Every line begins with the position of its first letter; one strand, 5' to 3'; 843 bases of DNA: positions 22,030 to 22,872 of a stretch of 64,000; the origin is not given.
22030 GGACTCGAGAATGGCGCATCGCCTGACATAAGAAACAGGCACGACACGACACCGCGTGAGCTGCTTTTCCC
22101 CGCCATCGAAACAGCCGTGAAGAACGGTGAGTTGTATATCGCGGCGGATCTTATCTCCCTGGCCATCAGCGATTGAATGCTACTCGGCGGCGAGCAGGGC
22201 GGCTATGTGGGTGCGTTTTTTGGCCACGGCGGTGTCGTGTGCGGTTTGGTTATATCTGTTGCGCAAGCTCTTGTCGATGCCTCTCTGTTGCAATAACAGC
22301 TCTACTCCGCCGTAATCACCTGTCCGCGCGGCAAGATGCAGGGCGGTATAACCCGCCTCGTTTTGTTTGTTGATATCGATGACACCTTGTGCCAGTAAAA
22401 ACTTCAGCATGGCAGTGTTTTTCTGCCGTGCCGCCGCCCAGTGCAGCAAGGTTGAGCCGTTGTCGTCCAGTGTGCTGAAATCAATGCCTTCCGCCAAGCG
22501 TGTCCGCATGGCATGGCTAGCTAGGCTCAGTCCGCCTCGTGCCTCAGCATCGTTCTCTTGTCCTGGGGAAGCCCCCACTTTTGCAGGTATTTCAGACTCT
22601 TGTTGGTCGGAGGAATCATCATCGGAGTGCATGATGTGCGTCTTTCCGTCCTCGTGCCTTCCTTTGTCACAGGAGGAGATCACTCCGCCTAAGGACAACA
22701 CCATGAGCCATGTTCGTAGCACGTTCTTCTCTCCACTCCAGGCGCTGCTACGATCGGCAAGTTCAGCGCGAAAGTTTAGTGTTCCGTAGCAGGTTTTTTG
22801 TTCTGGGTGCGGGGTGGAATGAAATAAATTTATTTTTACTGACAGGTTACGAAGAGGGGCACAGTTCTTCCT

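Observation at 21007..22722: Convergent pair of eukaryote-like ankyrin proteins: a zincin metalloprotease-ANK fusion and an ANK lipoprotein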

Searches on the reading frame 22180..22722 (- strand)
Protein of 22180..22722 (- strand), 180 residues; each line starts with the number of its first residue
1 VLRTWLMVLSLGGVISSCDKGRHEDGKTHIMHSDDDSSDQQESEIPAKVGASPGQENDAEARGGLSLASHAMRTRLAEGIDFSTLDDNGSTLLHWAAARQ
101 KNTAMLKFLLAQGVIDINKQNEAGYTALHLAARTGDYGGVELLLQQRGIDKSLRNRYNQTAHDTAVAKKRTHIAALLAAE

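Call 3: search_protein_families(library=pfam, proteins=[window:22180-22722:-], max_evalue=1)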
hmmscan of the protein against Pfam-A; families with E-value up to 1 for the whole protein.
window:22180-22722:- (180 aa): 8 families
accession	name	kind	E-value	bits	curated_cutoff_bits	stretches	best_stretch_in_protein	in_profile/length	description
PF13637.12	Ank_4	-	1.4e-15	57.5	22.7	2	93-144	1-50/50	Ankyrin repeats (many copies)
PF12796.13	Ank_2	-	5.2e-15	56.2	27.3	1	76-154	16-89/90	Ankyrin repeats (3 copies)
PF00023.36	Ank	-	7.7e-15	54.6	21.1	2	88-121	1-32/33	Ankyrin repeat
PF13857.12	Ank_5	-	8.5e-13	48.8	27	2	109-165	1-56/56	Ankyrin repeats (many copies)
PF13606.12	Ank_3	-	3.4e-10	39.6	22.3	2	124-150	2-27/30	Ankyrin repeat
PF24521.3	Ank_KRIT1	-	0.0011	19.1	80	1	95-170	51-130/149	KRIT1 ankyrin-repeats domain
PF06969.22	HemN_C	-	0.042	14.4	24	1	72-120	13-56/67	HemN C-terminal domain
PF25167.1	DUF7829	-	0.052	13.4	28.6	1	79-168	11-99/224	Domain of unknown function (DUF7829)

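Call 4: search_protein_families(library=ncbifam, proteins=[window:22180-22722:-], max_evalue=1)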
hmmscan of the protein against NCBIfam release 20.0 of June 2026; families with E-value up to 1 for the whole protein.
window:22180-22722:- (180 aa): 7 families
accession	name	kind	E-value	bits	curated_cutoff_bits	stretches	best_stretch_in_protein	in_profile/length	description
NF041931.2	MzaA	equivalog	1.6e-06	27.3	800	2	117-178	28-88/726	MZA anti-phage system associated sigma-70 family RNA polymerase sigma factor MzaA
NF043022.1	T4SS_AnkG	equivalog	3.3e-06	26.1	500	1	85-171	361-449/455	Dot/Icm T4SS effector AnkG/AnkZ/LegA7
NF043029.1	T4SS_AnkY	equivalog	8.8e-06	24.4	600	1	88-167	457-533/543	Dot/Icm T4SS effector AnkY/LegA9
NF043023.1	T4SS_AnkH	equivalog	3.5e-05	22.7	600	1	71-147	14-88/467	Dot/Icm T4SS effector AnkH/LegA3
NF043028.1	T4SS_AnkX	equivalog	0.00046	18.5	1400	1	75-150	404-484/938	Dot/Icm T4SS effector AnkN/AnkX/LegA8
NF043019.1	T4SS_AnkC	equivalog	0.0077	15.1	450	1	73-124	111-160/459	Dot/Icm T4SS effector AnkC/LegA12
TIGR00870.1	trp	subfamily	0.013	13.6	498.75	1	91-147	101-154/747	transient-receptor-potential calcium channel protein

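Call 18: find_homologous_proteins(query=window:22180-22722:-)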
Query window:22180-22722:- (180 aa): 21 proteins with E <= 0.001 among 391 candidates.
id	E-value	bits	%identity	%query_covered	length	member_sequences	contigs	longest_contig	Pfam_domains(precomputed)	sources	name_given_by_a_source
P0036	5.6e-112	389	100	100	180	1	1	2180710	PF13606.13,PF13857.13,PF12796.14,PF00023.37,PF13637.13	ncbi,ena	-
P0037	1.5e-43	167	50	99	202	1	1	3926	PF13606.13,PF13857.13,PF12796.14,PF00023.37,PF13637.13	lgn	-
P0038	7.3e-42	161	51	99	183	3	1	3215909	PF13606.13,PF13857.13,PF12796.14,PF00023.37,PF13637.13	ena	-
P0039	5.9e-41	158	49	99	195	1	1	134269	PF13606.13,PF13857.13,PF12796.14,PF00023.37,PF13637.13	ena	-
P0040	2.5e-40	156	50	99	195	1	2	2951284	PF13606.13,PF13857.13,PF12796.14,PF00023.37,PF13637.13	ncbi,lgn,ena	-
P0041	8.8e-40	155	50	99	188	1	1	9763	PF13606.13,PF13857.13,PF12796.14,PF00023.37,PF13637.13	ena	-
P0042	3.7e-39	153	49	100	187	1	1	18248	PF13606.13,PF13857.13,PF12796.14,PF00023.37,PF13637.13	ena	-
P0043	1.5e-38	151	49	99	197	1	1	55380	PF13606.13,PF13857.13,PF12796.14,PF00023.37,PF13637.13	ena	-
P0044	2.4e-37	147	50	99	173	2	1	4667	PF13606.13,PF13857.13,PF12796.14,PF00023.37,PF13637.13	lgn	-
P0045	5.9e-37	145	61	71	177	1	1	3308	PF13606.13,PF13857.13,PF12796.14,PF00023.37,PF13637.13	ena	-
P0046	1.0e-35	141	47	99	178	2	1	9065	PF13606.13,PF13857.13,PF12796.14,PF00023.37,PF13637.13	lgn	-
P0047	8.0e-35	138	52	79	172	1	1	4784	PF13606.13,PF13857.13,PF12796.14,PF00023.37,PF13637.13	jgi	-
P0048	1.4e-33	134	47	98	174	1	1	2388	PF13606.13,PF13857.13,PF12796.14,PF00023.37,PF13637.13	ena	-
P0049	3.1e-33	133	58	71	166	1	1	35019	PF13606.13,PF13857.13,PF12796.14,PF00023.37,PF13637.13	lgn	-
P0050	6.0e-7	48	36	36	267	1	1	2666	PF13606.13,PF13857.13,PF12796.14,PF00023.37,PF13637.13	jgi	jgi:ankyrin repeat protein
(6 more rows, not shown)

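Call 64: search_solved_structures(query=window:22180-22722:-, max_evalue=0.001)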
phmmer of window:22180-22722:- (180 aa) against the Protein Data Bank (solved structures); distinct sequences matched with E-value up to 0.001: 381 (the best 60 are shown).
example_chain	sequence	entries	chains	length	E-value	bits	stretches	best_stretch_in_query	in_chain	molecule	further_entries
4rlv_A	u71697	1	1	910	1.2e-40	142.7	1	80-148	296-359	Ankyrin-1, Ankyrin-2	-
5leb_A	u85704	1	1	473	1.6e-39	139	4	71-146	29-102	DDD_D12_06_D12_06_D12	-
5le2_A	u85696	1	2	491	1.4e-36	129.4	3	71-146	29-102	DDD_D12_15_D12_15_D12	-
5y4d_A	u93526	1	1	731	9.2e-35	123.5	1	80-148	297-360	Ankyrin-1,Ankyrin-2,Ankyrin-2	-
5lec_A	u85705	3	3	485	5e-34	121.1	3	71-146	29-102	DDD_D12_12_D12_12_D12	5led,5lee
6mol_A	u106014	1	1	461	4e-33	118.2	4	75-178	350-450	Monoextended DARPin R12 (M_R12)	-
7ptx_A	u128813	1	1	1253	6.9e-33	117.4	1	82-160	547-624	Alpha-latrocrustotoxin-Lt1a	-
5le3_A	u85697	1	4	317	3.8e-32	115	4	72-146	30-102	DD_D12_09_D12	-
5vkq_A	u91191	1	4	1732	2.2e-31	112.5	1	63-178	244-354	No mechanoreceptor potential C isoform L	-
4qfv_A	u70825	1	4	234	3.5e-29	105.3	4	73-177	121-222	ANK-N5C-281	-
7tw3_G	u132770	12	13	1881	7.3e-28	101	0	87-147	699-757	Ankyrin-1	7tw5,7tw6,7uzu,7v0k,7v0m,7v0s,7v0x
5le7_A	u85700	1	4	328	2.3e-27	99.4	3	71-146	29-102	DD_D12_13_D12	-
9goa_A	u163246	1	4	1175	3.7e-27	98.7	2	76-176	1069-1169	Alpha-latrotoxin-Lt1a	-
5le6_A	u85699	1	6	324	8.7e-27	97.5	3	71-146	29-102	DD_D12_09_D12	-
9go9_A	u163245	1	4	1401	1.4e-26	96.9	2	76-176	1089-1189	Alpha-latrotoxin-Lt1a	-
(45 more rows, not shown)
